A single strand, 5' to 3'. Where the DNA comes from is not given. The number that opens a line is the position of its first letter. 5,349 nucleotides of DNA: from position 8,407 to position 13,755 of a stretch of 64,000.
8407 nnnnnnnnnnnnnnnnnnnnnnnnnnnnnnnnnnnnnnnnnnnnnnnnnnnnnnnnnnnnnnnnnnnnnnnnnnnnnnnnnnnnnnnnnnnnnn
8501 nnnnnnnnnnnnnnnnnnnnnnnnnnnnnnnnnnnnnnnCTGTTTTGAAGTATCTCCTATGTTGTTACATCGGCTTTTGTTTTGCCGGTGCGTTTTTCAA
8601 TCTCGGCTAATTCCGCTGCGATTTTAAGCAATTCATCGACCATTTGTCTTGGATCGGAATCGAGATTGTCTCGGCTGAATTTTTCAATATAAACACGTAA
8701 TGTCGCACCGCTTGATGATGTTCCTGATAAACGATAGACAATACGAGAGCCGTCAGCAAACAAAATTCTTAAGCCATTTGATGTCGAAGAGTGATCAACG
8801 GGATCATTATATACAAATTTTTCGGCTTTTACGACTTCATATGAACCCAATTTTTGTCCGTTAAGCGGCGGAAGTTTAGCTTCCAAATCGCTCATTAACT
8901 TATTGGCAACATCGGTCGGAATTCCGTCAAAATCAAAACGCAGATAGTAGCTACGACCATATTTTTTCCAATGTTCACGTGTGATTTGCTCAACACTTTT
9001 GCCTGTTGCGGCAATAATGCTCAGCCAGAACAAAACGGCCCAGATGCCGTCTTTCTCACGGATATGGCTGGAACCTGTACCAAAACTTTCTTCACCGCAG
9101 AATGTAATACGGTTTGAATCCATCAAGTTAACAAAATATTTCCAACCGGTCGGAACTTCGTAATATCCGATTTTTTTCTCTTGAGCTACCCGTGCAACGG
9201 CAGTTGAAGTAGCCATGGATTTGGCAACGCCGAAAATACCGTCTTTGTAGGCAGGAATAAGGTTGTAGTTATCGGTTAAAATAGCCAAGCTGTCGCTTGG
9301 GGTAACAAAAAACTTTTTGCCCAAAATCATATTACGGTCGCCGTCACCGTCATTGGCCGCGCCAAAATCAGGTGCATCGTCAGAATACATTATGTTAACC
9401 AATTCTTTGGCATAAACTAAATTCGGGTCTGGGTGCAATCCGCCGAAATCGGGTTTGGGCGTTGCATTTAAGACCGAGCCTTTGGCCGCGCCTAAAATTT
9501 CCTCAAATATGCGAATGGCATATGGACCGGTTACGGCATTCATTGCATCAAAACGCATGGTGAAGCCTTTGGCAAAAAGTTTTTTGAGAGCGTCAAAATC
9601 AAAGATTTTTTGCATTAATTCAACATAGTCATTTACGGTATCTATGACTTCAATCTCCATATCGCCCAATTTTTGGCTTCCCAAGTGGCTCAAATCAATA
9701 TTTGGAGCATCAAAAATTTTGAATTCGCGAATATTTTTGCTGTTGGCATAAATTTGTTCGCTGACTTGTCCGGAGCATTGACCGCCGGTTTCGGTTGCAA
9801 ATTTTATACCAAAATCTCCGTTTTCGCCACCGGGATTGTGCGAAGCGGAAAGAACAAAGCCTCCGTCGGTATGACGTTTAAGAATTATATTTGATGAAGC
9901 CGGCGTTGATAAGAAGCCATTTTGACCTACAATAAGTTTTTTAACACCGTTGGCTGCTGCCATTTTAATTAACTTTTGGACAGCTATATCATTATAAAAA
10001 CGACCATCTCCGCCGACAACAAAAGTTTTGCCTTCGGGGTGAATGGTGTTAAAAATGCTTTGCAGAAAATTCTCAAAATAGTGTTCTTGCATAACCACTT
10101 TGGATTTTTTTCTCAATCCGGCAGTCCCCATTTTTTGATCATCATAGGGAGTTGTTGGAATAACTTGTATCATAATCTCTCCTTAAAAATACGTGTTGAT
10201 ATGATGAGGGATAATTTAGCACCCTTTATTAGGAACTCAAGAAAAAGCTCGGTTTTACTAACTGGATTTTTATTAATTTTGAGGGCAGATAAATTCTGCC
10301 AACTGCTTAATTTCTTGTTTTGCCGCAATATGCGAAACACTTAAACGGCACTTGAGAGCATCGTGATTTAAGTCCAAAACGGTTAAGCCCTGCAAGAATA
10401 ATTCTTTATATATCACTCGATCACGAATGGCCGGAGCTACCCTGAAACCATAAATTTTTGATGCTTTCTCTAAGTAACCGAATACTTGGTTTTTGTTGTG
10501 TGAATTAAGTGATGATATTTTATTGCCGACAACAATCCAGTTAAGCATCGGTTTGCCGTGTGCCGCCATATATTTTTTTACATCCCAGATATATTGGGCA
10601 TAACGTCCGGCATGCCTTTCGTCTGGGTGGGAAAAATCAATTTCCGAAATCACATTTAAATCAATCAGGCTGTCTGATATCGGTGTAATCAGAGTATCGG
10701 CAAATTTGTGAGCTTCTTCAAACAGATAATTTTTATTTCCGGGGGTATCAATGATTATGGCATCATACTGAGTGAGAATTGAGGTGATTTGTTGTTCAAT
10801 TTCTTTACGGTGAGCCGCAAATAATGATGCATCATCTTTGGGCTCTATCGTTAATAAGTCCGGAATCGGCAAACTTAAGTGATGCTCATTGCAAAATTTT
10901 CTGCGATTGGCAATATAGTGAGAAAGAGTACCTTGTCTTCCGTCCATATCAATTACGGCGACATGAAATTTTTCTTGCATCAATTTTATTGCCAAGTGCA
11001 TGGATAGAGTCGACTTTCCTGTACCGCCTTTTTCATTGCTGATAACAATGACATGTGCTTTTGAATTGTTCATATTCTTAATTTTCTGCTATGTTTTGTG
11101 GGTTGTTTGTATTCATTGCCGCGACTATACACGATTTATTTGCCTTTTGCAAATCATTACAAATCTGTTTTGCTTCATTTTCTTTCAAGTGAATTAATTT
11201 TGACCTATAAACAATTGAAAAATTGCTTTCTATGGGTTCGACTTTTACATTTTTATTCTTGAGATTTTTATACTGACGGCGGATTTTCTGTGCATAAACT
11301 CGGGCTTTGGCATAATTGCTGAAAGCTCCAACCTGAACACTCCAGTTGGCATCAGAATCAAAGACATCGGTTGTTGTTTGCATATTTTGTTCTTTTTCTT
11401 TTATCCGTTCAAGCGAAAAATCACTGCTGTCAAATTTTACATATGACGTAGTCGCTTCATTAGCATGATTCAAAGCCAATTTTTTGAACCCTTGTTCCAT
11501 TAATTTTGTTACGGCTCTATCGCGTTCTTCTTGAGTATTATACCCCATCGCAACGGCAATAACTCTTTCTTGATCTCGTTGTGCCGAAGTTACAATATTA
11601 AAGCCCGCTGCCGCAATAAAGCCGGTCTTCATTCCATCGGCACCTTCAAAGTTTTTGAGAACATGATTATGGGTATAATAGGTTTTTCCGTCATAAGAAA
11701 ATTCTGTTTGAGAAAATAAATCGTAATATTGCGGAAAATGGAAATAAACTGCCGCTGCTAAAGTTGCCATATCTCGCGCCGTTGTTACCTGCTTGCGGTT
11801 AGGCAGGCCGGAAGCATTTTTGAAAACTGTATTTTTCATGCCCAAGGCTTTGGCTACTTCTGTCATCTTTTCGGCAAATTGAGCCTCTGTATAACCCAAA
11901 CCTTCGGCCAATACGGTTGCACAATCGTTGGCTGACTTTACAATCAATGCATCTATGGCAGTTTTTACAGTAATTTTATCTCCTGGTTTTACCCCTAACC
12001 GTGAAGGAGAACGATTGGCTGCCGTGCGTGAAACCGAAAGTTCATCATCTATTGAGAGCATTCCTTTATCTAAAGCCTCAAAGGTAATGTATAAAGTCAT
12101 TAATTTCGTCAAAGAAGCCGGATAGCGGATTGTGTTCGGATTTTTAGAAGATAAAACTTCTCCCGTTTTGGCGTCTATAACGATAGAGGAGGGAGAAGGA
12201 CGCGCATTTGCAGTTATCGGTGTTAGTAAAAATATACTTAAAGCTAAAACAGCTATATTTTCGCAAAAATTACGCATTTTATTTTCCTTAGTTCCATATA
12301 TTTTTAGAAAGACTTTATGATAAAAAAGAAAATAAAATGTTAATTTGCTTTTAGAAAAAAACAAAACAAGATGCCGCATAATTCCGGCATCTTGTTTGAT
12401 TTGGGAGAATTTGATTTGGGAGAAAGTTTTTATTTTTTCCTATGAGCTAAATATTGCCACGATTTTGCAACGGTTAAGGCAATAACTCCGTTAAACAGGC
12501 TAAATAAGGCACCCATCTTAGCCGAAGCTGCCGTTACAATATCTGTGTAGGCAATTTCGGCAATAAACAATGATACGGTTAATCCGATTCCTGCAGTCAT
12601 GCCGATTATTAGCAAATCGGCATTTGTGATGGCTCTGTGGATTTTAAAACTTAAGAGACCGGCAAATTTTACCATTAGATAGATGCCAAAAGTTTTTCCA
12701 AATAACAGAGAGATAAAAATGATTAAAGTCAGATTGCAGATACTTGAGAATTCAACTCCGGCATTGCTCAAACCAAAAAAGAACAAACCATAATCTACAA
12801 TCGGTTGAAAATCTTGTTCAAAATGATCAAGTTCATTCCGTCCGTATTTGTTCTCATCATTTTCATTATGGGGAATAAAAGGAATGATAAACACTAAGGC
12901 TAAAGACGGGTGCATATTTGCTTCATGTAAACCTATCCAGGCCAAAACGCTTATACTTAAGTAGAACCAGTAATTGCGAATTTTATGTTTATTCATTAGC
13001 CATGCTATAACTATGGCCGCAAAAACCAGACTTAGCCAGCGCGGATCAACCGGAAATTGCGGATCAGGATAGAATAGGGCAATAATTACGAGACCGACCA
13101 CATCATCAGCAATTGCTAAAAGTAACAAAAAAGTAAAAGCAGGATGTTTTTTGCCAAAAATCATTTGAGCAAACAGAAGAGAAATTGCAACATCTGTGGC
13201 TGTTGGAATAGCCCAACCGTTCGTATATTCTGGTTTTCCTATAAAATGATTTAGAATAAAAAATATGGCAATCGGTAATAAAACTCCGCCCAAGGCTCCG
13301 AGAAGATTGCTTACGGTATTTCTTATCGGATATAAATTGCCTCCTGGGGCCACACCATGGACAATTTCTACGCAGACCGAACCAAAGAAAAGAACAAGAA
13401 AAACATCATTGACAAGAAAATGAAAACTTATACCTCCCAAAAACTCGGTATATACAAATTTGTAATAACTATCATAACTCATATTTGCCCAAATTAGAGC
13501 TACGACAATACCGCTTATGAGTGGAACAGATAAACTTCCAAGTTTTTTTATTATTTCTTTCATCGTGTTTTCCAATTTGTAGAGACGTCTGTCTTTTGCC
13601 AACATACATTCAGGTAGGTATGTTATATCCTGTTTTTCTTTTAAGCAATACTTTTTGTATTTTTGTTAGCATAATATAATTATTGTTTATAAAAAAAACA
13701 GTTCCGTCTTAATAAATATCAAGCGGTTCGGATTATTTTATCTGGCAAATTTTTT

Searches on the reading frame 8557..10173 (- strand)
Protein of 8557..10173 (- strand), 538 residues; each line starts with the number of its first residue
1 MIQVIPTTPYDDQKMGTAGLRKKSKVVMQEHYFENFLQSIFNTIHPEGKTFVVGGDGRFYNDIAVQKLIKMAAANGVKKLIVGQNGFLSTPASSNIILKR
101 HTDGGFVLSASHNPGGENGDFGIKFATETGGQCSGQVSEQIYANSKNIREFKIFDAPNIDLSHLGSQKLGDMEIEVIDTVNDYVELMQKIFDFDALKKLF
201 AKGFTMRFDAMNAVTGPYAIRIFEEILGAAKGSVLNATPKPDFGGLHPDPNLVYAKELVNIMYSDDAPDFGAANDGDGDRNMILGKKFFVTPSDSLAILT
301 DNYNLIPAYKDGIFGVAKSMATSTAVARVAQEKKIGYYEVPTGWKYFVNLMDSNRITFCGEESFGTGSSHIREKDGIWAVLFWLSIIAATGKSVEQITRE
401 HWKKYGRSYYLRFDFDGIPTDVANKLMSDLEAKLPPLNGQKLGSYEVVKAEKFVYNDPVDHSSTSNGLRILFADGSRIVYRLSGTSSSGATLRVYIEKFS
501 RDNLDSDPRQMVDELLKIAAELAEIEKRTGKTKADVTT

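Call 55: search_protein_families(library=pfam, proteins=[window:8557-10173:-], max_evalue=0.00001)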
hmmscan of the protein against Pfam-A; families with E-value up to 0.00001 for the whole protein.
window:8557-10173:- (538 aa): 4 families
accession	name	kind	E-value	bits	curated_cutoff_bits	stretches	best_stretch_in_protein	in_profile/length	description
PF24947.1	PGM1_C_vert_fung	-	1.8e-37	129.2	27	1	407-533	1-136/138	Phosphoglucomutase-1, C-terminal domain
PF02878.22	PGM_PMM_I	-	9.3e-30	103.6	22.5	1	13-149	2-135/138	Phosphoglucomutase/phosphomannomutase, alpha/beta/alpha domain I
PF02880.22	PGM_PMM_III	-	3.5e-25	88.8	20.7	1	294-405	3-115/115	Phosphoglucomutase/phosphomannomutase, alpha/beta/alpha domain III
PF02879.22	PGM_PMM_II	-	9.3e-14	52.3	29.3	1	182-284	2-99/103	Phosphoglucomutase/phosphomannomutase, alpha/beta/alpha domain II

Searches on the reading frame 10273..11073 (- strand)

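Call 55: search_protein_families(library=pfam, proteins=[window:10273-11073:-], max_evalue=0.00001)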
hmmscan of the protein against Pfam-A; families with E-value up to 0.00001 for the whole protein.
window:10273-11073:- (266 aa): 4 families
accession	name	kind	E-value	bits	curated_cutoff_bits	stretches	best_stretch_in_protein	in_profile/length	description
PF09140.17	MipZ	-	1.2e-77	261.2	20.7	1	7-260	1-256/262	ATPase MipZ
PF13614.12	AAA_31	-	2.3e-16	60.7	27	1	7-49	2-44/177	AAA domain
PF01656.29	CbiA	-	3.6e-11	43.6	25.4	1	9-220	1-113/125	CobQ/CobB/MinD/ParA nucleotide binding domain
PF10609.15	ParA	-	3e-08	33.8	27.1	1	6-44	3-41/246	NUBPL iron-transfer P-loop NTPase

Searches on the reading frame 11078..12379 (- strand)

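Call 55: search_protein_families(library=pfam, proteins=[window:11078-12379:-], max_evalue=0.00001)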
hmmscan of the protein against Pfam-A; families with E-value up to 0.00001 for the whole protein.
window:11078-12379:- (433 aa): 3 families
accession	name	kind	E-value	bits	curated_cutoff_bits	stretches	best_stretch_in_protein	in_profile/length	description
PF00768.25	Peptidase_S11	-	3.9e-55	187.4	27.6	1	62-281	12-238/239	D-alanyl-D-alanine carboxypeptidase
PF13354.11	Beta-lactamase2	-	5.1e-17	62.4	22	1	67-212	4-147/214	Beta-lactamase enzyme family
PF05036.18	SPOR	-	3.1e-06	27.9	21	0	344-419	3-74/76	SPOR domain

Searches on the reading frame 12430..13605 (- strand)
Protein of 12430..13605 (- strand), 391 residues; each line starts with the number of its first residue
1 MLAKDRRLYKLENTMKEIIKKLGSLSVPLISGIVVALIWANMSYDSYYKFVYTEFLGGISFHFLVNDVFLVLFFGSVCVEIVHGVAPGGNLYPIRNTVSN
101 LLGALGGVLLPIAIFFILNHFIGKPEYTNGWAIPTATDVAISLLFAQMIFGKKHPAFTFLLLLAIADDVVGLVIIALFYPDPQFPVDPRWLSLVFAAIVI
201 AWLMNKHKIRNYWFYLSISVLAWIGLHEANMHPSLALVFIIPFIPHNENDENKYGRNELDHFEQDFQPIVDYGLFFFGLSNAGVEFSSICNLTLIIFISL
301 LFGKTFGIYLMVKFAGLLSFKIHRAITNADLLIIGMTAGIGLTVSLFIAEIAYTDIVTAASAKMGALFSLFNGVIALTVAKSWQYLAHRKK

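Call 55: search_protein_families(library=pfam, proteins=[window:12430-13605:-], max_evalue=0.00001)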
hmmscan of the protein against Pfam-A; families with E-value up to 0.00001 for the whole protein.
window:12430-13605:- (391 aa): 1 family
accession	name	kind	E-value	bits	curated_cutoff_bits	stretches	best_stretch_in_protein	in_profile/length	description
PF06965.17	Na_H_antiport_1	-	2.9e-60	204.6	23.5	1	25-376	10-370/374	Na+/H+ antiporter 1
